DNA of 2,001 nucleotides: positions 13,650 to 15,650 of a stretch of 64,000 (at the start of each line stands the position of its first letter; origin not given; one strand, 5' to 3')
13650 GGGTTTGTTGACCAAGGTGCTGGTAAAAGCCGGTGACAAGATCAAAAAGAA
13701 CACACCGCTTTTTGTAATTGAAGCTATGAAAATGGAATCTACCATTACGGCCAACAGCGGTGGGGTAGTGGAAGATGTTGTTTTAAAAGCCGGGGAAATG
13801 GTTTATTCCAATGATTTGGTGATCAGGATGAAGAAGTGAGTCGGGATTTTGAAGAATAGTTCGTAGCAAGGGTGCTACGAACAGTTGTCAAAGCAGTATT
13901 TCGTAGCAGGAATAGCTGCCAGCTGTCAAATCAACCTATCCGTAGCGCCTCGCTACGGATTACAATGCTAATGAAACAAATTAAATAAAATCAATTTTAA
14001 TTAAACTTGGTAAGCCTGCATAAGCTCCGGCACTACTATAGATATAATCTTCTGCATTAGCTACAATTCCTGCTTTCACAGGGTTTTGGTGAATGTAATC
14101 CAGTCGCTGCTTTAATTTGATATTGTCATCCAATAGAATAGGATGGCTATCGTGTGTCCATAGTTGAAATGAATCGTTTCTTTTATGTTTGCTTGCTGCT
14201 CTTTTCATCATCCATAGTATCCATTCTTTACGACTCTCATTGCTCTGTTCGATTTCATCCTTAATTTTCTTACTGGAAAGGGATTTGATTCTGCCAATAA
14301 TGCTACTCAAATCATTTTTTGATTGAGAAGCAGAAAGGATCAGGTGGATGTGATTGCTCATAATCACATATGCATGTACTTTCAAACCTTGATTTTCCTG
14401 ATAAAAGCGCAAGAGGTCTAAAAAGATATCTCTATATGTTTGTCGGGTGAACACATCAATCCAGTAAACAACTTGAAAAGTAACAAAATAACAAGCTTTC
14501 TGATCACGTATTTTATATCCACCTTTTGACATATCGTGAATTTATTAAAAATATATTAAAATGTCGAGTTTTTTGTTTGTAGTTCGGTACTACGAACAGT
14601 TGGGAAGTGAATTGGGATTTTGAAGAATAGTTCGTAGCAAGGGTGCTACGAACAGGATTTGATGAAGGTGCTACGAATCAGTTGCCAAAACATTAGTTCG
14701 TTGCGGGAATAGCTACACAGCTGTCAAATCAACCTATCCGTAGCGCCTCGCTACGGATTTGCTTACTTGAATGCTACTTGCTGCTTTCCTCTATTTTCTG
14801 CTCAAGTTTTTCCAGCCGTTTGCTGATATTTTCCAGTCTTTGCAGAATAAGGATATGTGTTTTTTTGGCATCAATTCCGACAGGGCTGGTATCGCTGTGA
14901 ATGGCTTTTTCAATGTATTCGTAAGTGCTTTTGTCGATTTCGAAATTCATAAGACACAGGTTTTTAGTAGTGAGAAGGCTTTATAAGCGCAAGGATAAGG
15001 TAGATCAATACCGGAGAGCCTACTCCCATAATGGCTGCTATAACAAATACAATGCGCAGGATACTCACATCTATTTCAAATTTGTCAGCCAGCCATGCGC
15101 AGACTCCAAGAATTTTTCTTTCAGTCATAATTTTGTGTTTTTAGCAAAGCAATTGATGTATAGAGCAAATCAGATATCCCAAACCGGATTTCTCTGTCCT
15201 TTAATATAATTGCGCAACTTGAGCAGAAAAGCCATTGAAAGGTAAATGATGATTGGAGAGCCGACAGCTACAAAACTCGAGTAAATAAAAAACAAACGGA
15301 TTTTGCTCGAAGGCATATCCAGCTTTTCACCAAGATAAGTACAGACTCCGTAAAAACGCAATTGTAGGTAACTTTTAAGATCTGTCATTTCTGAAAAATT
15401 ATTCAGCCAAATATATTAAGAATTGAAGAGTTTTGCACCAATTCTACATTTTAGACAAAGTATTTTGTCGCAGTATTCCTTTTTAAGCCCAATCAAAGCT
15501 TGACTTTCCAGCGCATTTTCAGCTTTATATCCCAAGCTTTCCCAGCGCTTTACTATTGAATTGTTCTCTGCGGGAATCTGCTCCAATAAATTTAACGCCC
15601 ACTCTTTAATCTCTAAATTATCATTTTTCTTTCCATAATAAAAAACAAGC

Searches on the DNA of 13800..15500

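Call 61: search_rna_families(source=window, start=13800, end=15500, threshold=evalue, max_evalue=1)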
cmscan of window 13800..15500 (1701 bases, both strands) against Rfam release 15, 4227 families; matches with E-value up to 1: 0.
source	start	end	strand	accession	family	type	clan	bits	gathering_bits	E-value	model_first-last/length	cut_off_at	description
